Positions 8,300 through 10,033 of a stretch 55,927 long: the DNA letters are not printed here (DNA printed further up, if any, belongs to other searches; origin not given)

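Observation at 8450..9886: Nitrite/sulfite-reductase-fold protein that has lost all four siroheme/[4Fe-4S] cysteines and gained a C-terminal rubredoxin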

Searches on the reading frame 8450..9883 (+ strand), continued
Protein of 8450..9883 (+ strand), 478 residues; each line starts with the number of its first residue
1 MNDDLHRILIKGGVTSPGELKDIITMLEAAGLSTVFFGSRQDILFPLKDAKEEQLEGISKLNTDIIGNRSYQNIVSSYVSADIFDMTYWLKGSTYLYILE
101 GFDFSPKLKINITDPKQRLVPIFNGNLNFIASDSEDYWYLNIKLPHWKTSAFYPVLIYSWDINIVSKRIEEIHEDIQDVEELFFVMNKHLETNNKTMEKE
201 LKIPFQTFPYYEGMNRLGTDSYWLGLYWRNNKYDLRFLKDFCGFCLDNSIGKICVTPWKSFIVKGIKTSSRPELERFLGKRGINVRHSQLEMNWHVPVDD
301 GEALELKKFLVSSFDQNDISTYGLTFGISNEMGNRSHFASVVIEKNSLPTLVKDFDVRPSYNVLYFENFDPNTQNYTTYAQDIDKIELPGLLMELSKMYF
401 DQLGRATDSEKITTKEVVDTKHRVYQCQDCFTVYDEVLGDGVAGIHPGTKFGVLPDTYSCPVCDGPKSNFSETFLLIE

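Call 72: find_homologous_proteins(query=L001:2-1549:-, max_evalue=1e-50)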
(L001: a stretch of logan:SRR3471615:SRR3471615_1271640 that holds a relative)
Query L001:2-1549:- (516 aa): 8000 proteins with E <= 1e-50 among 8000 candidates; the best 120 are listed.
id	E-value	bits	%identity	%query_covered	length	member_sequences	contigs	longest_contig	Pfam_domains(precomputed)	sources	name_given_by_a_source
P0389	0.0e+0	1061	92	99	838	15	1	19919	PF01077.28,PF07992.21,PF00070.34,PF04324.21,PF03460.23,PF18267.8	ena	-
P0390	0.0e+0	1053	91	100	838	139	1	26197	PF01077.28,PF07992.21,PF00070.34,PF04324.21,PF03460.23,PF18267.8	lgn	-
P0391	0.0e+0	1035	88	100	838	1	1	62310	PF01077.28,PF07992.21,PF00070.34,PF04324.21,PF03460.23,PF18267.8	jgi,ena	-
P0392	0.0e+0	1034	88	100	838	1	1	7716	PF01077.28,PF07992.21,PF00070.34,PF04324.21,PF03460.23,PF18267.8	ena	-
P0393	0.0e+0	1027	87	100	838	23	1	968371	PF01077.28,PF07992.21,PF00070.34,PF04324.21,PF03460.23,PF18267.8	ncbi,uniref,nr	ncbi:nitrite reductase large subunit NirB [Zobellia sp. 1_MG-2023]|uniref:nitrite reductase large su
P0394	0.0e+0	1025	87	100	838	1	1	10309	PF01077.28,PF07992.21,PF00070.34,PF04324.21,PF03460.23,PF18267.8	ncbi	ncbi:MAG: nitrite reductase large subunit NirB [Maribacter sp.]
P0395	0.0e+0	1023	87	100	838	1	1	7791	PF01077.28,PF07992.21,PF00070.34,PF04324.21,PF03460.23,PF18267.8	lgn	-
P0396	0.0e+0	1022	87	100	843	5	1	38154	PF01077.28,PF07992.21,PF00070.34,PF04324.21,PF03460.23,PF18267.8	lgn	-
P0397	0.0e+0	1021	87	100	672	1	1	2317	PF07992.21,PF00070.34,PF04324.21,PF03460.23,PF18267.8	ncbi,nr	ncbi:MAG: FAD-dependent oxidoreductase, partial [Pricia sp.]|nr:FAD-dependent oxidoreductase [Pricia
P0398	0.0e+0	1021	87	100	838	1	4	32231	PF01077.28,PF07992.21,PF00070.34,PF04324.21,PF03460.23,PF18267.8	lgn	-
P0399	0.0e+0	1019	87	100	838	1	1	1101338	PF01077.28,PF07992.21,PF00070.34,PF04324.21,PF03460.23,PF18267.8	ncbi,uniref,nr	ncbi:nitrite reductase large subunit NirB [Zobellia barbeyronii]|uniref:Nitrite reductase large subu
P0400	0.0e+0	1016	87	100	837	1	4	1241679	PF01077.28,PF07992.21,PF00070.34,PF04324.21,PF03460.23,PF18267.8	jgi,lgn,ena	-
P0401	0.0e+0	1016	87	100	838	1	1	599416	PF01077.28,PF07992.21,PF00070.34,PF04324.21,PF03460.23,PF18267.8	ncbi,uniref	ncbi:nitrite reductase large subunit NirB [Maribacter sp. CXY002]|uniref:nitrite reductase large sub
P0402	0.0e+0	1016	87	100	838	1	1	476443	PF01077.28,PF07992.21,PF00070.34,PF04324.21,PF03460.23,PF18267.8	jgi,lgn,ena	-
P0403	0.0e+0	1015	86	100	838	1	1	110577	PF01077.28,PF07992.21,PF00070.34,PF04324.21,PF03460.23,PF18267.8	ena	-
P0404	0.0e+0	1015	86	100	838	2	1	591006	PF01077.28,PF07992.21,PF00070.34,PF04324.21,PF03460.23,PF18267.8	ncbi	-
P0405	0.0e+0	1013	86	100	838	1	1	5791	PF01077.28,PF07992.21,PF00070.34,PF04324.21,PF03460.23,PF18267.8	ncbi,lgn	ncbi:MAG: nitrite reductase large subunit NirB [Pricia sp.]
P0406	0.0e+0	1012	86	100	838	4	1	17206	PF01077.28,PF07992.21,PF00070.34,PF04324.21,PF03460.23,PF18267.8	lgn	-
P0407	0.0e+0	1011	85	100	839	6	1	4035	PF01077.28,PF07992.21,PF00070.34,PF04324.21,PF03460.23,PF18267.8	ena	-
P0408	1.3e-298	1009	86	100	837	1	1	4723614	PF01077.28,PF07992.21,PF00070.34,PF04324.21,PF03460.23,PF18267.8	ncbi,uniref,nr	ncbi:nitrite reductase large subunit [Aggregatimonas sangjinii]|uniref:Nitrite reductase large subun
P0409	2.0e-298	1008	85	100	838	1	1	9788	PF01077.28,PF07992.21,PF00070.34,PF04324.21,PF03460.23,PF18267.8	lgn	-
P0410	6.3e-298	1006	85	100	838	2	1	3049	PF01077.28,PF07992.21,PF00070.34,PF04324.21,PF03460.23,PF18267.8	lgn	-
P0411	4.5e-297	1004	85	100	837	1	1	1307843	PF01077.28,PF07992.21,PF00070.34,PF04324.21,PF03460.23,PF18267.8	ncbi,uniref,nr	ncbi:nitrite reductase large subunit NirB [Maribacter sp. TH_r10]|uniref:nitrite reductase large sub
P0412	4.7e-297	1004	86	100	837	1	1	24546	PF01077.28,PF07992.21,PF00070.34,PF04324.21,PF03460.23,PF18267.8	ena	-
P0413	9.8e-297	1003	85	100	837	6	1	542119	PF01077.28,PF07992.21,PF00070.34,PF04324.21,PF03460.23,PF18267.8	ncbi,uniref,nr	ncbi:nitrite reductase large subunit NirB [Maribacter luteus]|uniref:nitrite reductase large subunit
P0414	2.6e-296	1001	84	100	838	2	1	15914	PF01077.28,PF07992.21,PF00070.34,PF04324.21,PF03460.23,PF18267.8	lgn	-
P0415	4.0e-296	1000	84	100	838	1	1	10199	PF01077.28,PF07992.21,PF00070.34,PF04324.21,PF03460.23,PF18267.8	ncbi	ncbi:MAG: nitrite reductase large subunit NirB [Pricia sp.]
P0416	4.5e-296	1000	85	100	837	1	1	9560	PF01077.28,PF07992.21,PF00070.34,PF04324.21,PF03460.23,PF18267.8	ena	-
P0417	2.7e-294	994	85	100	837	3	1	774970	PF01077.28,PF07992.21,PF00070.34,PF04324.21,PF03460.23,PF18267.8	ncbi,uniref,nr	ncbi:nitrite reductase large subunit NirB [Maribacter polysaccharolyticus]|uniref:nitrite reductase 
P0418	8.2e-294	993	84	100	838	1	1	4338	PF01077.28,PF07992.21,PF00070.34,PF04324.21,PF03460.23,PF18267.8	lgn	-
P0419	1.2e-293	992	84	100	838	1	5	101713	PF01077.28,PF07992.21,PF00070.34,PF04324.21,PF03460.23,PF18267.8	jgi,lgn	jgi:nitrite reductase (NADH) large subunit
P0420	1.2e-292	989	83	100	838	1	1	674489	PF01077.28,PF07992.21,PF00070.34,PF04324.21,PF03460.23,PF18267.8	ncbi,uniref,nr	ncbi:nitrite reductase large subunit NirB [Pseudozobellia sp. WGM2]|uniref:nitrite reductase large s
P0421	1.5e-292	989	84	100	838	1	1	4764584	PF01077.28,PF07992.21,PF00070.34,PF04324.21,PF03460.23,PF18267.8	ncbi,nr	ncbi:nitrite reductase (NADH) large subunit [Flavobacteriaceae bacterium MAR_2009_75]|nr:nitrite red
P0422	2.4e-291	985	83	100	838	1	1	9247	PF01077.28,PF07992.21,PF00070.34,PF04324.21,PF03460.23,PF18267.8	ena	-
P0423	2.4e-291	985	83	100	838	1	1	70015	PF01077.28,PF07992.21,PF00070.34,PF04324.21,PF03460.23,PF18267.8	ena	-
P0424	1.7e-289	979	83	100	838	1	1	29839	PF01077.28,PF07992.21,PF00070.34,PF04324.21,PF03460.23,PF18267.8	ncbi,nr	ncbi:MAG TPA: nitrite reductase large subunit NirB [Pricia sp.]|nr:nitrite reductase large subunit N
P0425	5.4e-289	977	82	100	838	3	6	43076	PF01077.28,PF07992.21,PF00070.34,PF04324.21,PF03460.23,PF18267.8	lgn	-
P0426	8.2e-289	976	83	100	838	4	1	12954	PF01077.28,PF07992.21,PF00070.34,PF04324.21,PF03460.23,PF18267.8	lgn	-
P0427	1.3e-288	976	82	100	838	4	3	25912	PF01077.28,PF07992.21,PF00070.34,PF04324.21,PF03460.23,PF18267.8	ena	-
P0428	4.0e-288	974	83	100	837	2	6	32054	PF01077.28,PF07992.21,PF00070.34,PF04324.21,PF03460.23,PF18267.8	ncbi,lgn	-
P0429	9.3e-287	970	84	98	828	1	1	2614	PF01077.28,PF07992.21,PF00070.34,PF04324.21,PF03460.23,PF18267.8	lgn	-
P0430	4.4e-285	964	82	100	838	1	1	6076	PF01077.28,PF07992.21,PF00070.34,PF04324.21,PF03460.23,PF18267.8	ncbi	ncbi:MAG: nitrite reductase large subunit NirB [Bacteroidota bacterium]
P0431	1.3e-283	959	83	98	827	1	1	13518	PF01077.28,PF07992.21,PF00070.34,PF04324.21,PF03460.23,PF18267.8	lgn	-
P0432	2.0e-283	959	83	98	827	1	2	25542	PF01077.28,PF07992.21,PF00070.34,PF04324.21,PF03460.23,PF18267.8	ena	-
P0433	2.0e-282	955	82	100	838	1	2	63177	PF01077.28,PF07992.21,PF00070.34,PF04324.21,PF03460.23,PF18267.8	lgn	-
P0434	3.8e-281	951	81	100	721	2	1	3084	PF01077.28,PF07992.21,PF00070.34,PF04324.21,PF03460.23,PF18267.8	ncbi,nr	ncbi:MAG TPA: nitrite reductase large subunit NirB, partial [Eudoraea sp.]|nr:nitrite reductase larg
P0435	1.7e-273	926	79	100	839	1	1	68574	PF01077.28,PF07992.21,PF00070.34,PF04324.21,PF03460.23,PF18267.8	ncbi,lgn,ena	-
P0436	6.8e-273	924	79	100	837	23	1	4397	PF01077.28,PF07992.21,PF00070.34,PF04324.21,PF03460.23,PF18267.8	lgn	-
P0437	1.9e-271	919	78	100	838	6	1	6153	PF01077.28,PF07992.21,PF00070.34,PF04324.21,PF03460.23,PF18267.8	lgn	-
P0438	6.3e-271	917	78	100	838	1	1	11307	PF01077.28,PF07992.21,PF00070.34,PF04324.21,PF03460.23,PF18267.8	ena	-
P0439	3.0e-270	915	77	100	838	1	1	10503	PF01077.28,PF07992.21,PF00070.34,PF04324.21,PF03460.23,PF18267.8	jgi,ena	-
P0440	3.6e-266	902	85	91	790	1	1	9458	PF01077.28,PF07992.21,PF00070.34,PF04324.21,PF03460.23,PF18267.8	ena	-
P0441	1.2e-265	900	78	100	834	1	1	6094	PF01077.28,PF07992.21,PF00070.34,PF04324.21,PF03460.23,PF18267.8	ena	-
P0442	1.5e-264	896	77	100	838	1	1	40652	PF01077.28,PF07992.21,PF00070.34,PF04324.21,PF03460.23,PF18267.8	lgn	-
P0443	1.7e-263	893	77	100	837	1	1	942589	PF01077.28,PF07992.21,PF00070.34,PF04324.21,PF03460.23,PF18267.8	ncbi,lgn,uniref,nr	ncbi:nitrite reductase (NADH) large subunit [Maribacter caenipelagi]|uniref:Nitrite reductase (NADH)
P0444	6.2e-263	891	77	100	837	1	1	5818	PF01077.28,PF07992.21,PF00070.34,PF04324.21,PF03460.23,PF18267.8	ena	-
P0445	6.3e-263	891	77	100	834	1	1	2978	PF01077.28,PF07992.21,PF00070.34,PF04324.21,PF03460.23,PF18267.8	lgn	-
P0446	7.6e-263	891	77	100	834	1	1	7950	PF01077.28,PF07992.21,PF00070.34,PF04324.21,PF03460.23,PF18267.8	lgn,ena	-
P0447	1.0e-262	890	77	100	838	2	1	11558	PF01077.28,PF07992.21,PF00070.34,PF04324.21,PF03460.23,PF18267.8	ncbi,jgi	-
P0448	1.2e-262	890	77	100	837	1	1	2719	PF01077.28,PF07992.21,PF00070.34,PF04324.21,PF03460.23,PF18267.8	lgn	-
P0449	1.6e-262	890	77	100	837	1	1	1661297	PF01077.28,PF07992.21,PF00070.34,PF04324.21,PF03460.23,PF18267.8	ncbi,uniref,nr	ncbi:nitrite reductase large subunit NirB [uncultured Maribacter sp.]|uniref:nitrite reductase large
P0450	1.7e-262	890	76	100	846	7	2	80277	PF01077.28,PF07992.21,PF00070.34,PF04324.21,PF03460.23,PF18267.8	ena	-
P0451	1.8e-262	890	77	100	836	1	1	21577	PF01077.28,PF07992.21,PF00070.34,PF04324.21,PF03486.21,PF03460.23,PF18267.8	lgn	-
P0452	2.0e-262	889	77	100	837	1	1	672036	PF01077.28,PF07992.21,PF00070.34,PF04324.21,PF03460.23,PF18267.8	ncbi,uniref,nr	ncbi:nitrite reductase large subunit NirB [uncultured Maribacter sp.]|uniref:nitrite reductase large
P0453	3.9e-262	888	77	100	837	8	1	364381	PF01077.28,PF07992.21,PF00070.34,PF04324.21,PF03460.23,PF18267.8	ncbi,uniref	ncbi:nitrite reductase large subunit NirB [Cellulophaga baltica]|uniref:nitrite reductase large subu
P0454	6.8e-262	888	76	100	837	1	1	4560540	PF01077.28,PF07992.21,PF00070.34,PF04324.21,PF03460.23,PF18267.8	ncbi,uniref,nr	ncbi:nitrite reductase large subunit NirB [Cellulophaga baltica]|uniref:nitrite reductase large subu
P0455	7.8e-262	887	77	100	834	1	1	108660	PF01077.28,PF07992.21,PF00070.34,PF04324.21,PF03460.23,PF18267.8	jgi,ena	jgi:nitrite reductase (NADH) large subunit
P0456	8.6e-262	887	76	100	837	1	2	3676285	PF01077.28,PF07992.21,PF00070.34,PF04324.21,PF03460.23,PF18267.8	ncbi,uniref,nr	ncbi:nitrite reductase large subunit NirB [Cellulophaga omnivescoria]|uniref:nitrite reductase large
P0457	1.3e-261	887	77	100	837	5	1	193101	PF01077.28,PF07992.21,PF00070.34,PF04324.21,PF03460.23,PF18267.8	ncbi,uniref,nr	ncbi:nitrite reductase large subunit [Cellulophaga sp. E16_2]|uniref:nitrite reductase large subunit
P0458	1.5e-261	886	77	100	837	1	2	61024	PF01077.28,PF07992.21,PF00070.34,PF04324.21,PF03460.23,PF18267.8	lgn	-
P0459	1.6e-261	886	75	100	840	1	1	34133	PF01077.28,PF07992.21,PF00070.34,PF04324.21,PF03460.23,PF18267.8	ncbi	-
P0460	2.7e-261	886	75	100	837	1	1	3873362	PF01077.28,PF07992.21,PF00070.34,PF04324.21,PF03460.23,PF18267.8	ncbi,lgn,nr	ncbi:nitrite reductase large subunit NirB [Cellulophaga lytica]|nr:nitrite reductase large subunit N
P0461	3.7e-261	885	76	100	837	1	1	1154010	PF01077.28,PF07992.21,PF00070.34,PF04324.21,PF03460.23,PF18267.8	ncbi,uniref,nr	ncbi:nitrite reductase large subunit NirB [Cellulophaga baltica]|uniref:nitrite reductase large subu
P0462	4.0e-261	885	76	100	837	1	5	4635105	PF01077.28,PF07992.21,PF00070.34,PF04324.21,PF03460.23,PF18267.8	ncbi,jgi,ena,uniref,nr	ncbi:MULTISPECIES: nitrite reductase large subunit NirB [Cellulophaga]|jgi:nitrite reductase (NADH) 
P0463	4.0e-261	885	76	100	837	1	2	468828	PF01077.28,PF07992.21,PF00070.34,PF04324.21,PF03460.23,PF18267.8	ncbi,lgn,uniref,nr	ncbi:nitrite reductase large subunit NirB [Cellulophaga baltica]|uniref:Nitrite reductase (NADH) lar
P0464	4.0e-261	885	76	100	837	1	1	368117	PF01077.28,PF07992.21,PF00070.34,PF04324.21,PF03460.23,PF18267.8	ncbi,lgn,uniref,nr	ncbi:nitrite reductase large subunit NirB [Cellulophaga baltica]|uniref:nitrite reductase large subu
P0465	6.7e-261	884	76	100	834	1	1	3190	PF01077.28,PF07992.21,PF00070.34,PF04324.21,PF03486.21,PF03460.23,PF18267.8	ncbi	-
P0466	1.2e-260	884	76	100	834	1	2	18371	PF01077.28,PF07992.21,PF00070.34,PF04324.21,PF03460.23,PF18267.8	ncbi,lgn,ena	-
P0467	1.2e-260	883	76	100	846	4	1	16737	PF01077.28,PF07992.21,PF00070.34,PF04324.21,PF03460.23,PF18267.8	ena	-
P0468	1.4e-260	883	76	100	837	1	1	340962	PF01077.28,PF07992.21,PF00070.34,PF04324.21,PF03460.23,PF18267.8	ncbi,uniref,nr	ncbi:nitrite reductase large subunit NirB [Cellulophaga baltica]|uniref:nitrite reductase large subu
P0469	2.0e-260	883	75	100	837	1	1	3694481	PF01077.28,PF07992.21,PF00070.34,PF04324.21,PF03460.23,PF18267.8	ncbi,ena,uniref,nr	ncbi:nitrite reductase large subunit NirB [Cellulophaga omnivescoria]|uniref:nitrite reductase large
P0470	2.4e-260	883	75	100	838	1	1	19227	PF01077.28,PF07992.21,PF00070.34,PF04324.21,PF03460.23,PF18267.8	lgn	-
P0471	2.5e-260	882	76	100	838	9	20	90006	PF01077.28,PF07992.21,PF00070.34,PF04324.21,PF03486.21,PF03460.23,PF18267.8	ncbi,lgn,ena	-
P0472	2.7e-260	882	76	100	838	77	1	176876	PF01077.28,PF07992.21,PF00070.34,PF04324.21,PF03460.23,PF18267.8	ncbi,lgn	ncbi:MAG: nitrite reductase large subunit NirB [Arenibacter sp.]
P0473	3.1e-260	882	76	100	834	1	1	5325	PF01077.28,PF07992.21,PF00070.34,PF04324.21,PF03460.23,PF18267.8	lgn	-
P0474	4.7e-260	882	75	100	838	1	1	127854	PF01077.28,PF07992.21,PF00070.34,PF04324.21,PF03460.23,PF18267.8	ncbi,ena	-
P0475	4.7e-260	882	75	100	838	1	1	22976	PF01077.28,PF07992.21,PF00070.34,PF04324.21,PF03460.23,PF18267.8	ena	-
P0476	4.9e-260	881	75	100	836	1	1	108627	PF01077.28,PF07992.21,PF00070.34,PF04324.21,PF03460.23,PF18267.8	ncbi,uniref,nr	ncbi:nitrite reductase large subunit [Aureibaculum sp. A20]|uniref:Nitrite reductase large subunit n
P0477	8.0e-260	881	76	100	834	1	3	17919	PF01077.28,PF07992.21,PF00070.34,PF04324.21,PF03460.23,PF18267.8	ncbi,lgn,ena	-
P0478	9.3e-260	881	76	100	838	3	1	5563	PF01077.28,PF07992.21,PF00070.34,PF04324.21,PF03460.23,PF18267.8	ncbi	-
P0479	9.4e-260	881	74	100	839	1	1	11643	PF01077.28,PF07992.21,PF00070.34,PF04324.21,PF03460.23,PF18267.8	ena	-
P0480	1.2e-259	880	75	100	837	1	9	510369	PF01077.28,PF07992.21,PF00070.34,PF04324.21,PF03460.23,PF18267.8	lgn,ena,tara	tara:strand:- start:37472 stop:39985 length:2514 start_codon:yes stop_codon:yes gene_type:complete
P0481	1.7e-259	880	74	100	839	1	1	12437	PF01077.28,PF07992.21,PF00070.34,PF04324.21,PF03460.23,PF18267.8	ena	-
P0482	2.3e-259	879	75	100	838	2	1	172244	PF01077.28,PF07992.21,PF00070.34,PF04324.21,PF03460.23,PF18267.8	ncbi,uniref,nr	ncbi:nitrite reductase large subunit [Muricauda sp. CAU 1633]|uniref:nitrite reductase large subunit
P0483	3.0e-259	879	77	100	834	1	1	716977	PF01077.28,PF07992.21,PF00070.34,PF04324.21,PF03460.23,PF18267.8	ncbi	-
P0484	4.2e-259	878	75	100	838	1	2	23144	PF01077.28,PF07992.21,PF00070.34,PF04324.21,PF03460.23,PF18267.8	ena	-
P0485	4.4e-259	878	75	100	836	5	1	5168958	PF01077.28,PF07992.21,PF00070.34,PF04324.21,PF03460.23,PF18267.8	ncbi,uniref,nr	ncbi:nitrite reductase large subunit [Aureibaculum algae]|uniref:Nitrite reductase large subunit n=1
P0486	4.4e-259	878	75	100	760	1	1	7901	PF01077.28,PF07992.21,PF00070.34,PF04324.21,PF03460.23,PF18267.8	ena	-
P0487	4.6e-259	878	76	100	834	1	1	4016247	PF01077.28,PF07992.21,PF00070.34,PF04324.21,PF03460.23,PF18267.8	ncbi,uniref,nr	ncbi:nitrite reductase large subunit [Maribacter sp. MJ134]|uniref:nitrite reductase large subunit N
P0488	4.8e-259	878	76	100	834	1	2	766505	PF01077.28,PF07992.21,PF00070.34,PF04324.21,PF03460.23,PF18267.8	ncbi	-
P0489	5.9e-259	878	75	100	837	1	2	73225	PF01077.28,PF07992.21,PF00070.34,PF04324.21,PF03460.23,PF18267.8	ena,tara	tara:strand:+ start:30013 stop:32526 length:2514 start_codon:yes stop_codon:yes gene_type:complete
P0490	1.1e-258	877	76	100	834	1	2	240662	PF01077.28,PF07992.21,PF00070.34,PF04324.21,PF03460.23,PF18267.8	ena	-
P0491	1.3e-258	877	75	100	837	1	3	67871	PF01077.28,PF07992.21,PF00070.34,PF04324.21,PF03460.23,PF18267.8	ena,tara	tara:strand:+ start:16341 stop:18854 length:2514 start_codon:yes stop_codon:yes gene_type:complete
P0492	1.3e-258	877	76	100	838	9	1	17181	PF01077.28,PF07992.21,PF00070.34,PF04324.21,PF03486.21,PF03460.23,PF18267.8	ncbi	-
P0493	1.5e-258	877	74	100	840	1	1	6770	PF01077.28,PF07992.21,PF00070.34,PF04324.21,PF03460.23,PF18267.8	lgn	-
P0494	1.6e-258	876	74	100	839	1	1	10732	PF01077.28,PF07992.21,PF00070.34,PF04324.21,PF03460.23,PF18267.8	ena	-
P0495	1.9e-258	876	74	100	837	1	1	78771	PF01077.28,PF07992.21,PF00070.34,PF04324.21,PF03460.23,PF18267.8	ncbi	-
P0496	2.4e-258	876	75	100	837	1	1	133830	PF01077.28,PF07992.21,PF00070.34,PF04324.21,PF03460.23,PF18267.8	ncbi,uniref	ncbi:MAG: nitrite reductase large subunit NirB [Cellulophaga sp.]|uniref:nitrite reductase large sub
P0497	2.6e-258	876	74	97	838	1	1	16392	PF01077.28,PF07992.21,PF00070.34,PF04324.21,PF03460.23,PF18267.8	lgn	-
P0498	4.0e-258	875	75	99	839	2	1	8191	PF01077.28,PF07992.21,PF00070.34,PF04324.21,PF03460.23,PF18267.8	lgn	-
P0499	4.3e-258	875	74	100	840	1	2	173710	PF01077.28,PF07992.21,PF00070.34,PF04324.21,PF03460.23,PF18267.8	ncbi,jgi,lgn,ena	-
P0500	1.0e-257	874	73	100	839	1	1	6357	PF01077.28,PF07992.21,PF00070.34,PF04324.21,PF03460.23,PF18267.8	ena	-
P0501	1.1e-257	874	74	100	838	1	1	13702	PF01077.28,PF07992.21,PF00070.34,PF04324.21,PF03460.23,PF18267.8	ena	-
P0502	1.2e-257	874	76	100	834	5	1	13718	PF01077.28,PF07992.21,PF00070.34,PF04324.21,PF03486.21,PF03460.23,PF18267.8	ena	-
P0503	1.3e-257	873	75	100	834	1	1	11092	PF01077.28,PF07992.21,PF00070.34,PF04324.21,PF03460.23,PF18267.8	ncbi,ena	-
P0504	2.0e-257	873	75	100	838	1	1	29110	PF01077.28,PF07992.21,PF00070.34,PF04324.21,PF03486.21,PF03460.23,PF18267.8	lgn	-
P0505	3.1e-257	872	73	100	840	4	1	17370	PF01077.28,PF07992.21,PF00070.34,PF04324.21,PF03460.23,PF18267.8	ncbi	-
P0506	4.4e-257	872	74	100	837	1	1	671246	PF01077.28,PF07992.21,PF00070.34,PF04324.21,PF03460.23,PF18267.8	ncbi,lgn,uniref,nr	ncbi:nitrite reductase (NADH) large subunit [Flaviramulus basaltis]|uniref:Nitrite reductase (NADH) 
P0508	1.0e-256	871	75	100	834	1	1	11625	PF01077.28,PF07992.21,PF00070.34,PF04324.21,PF03460.23,PF18267.8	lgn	-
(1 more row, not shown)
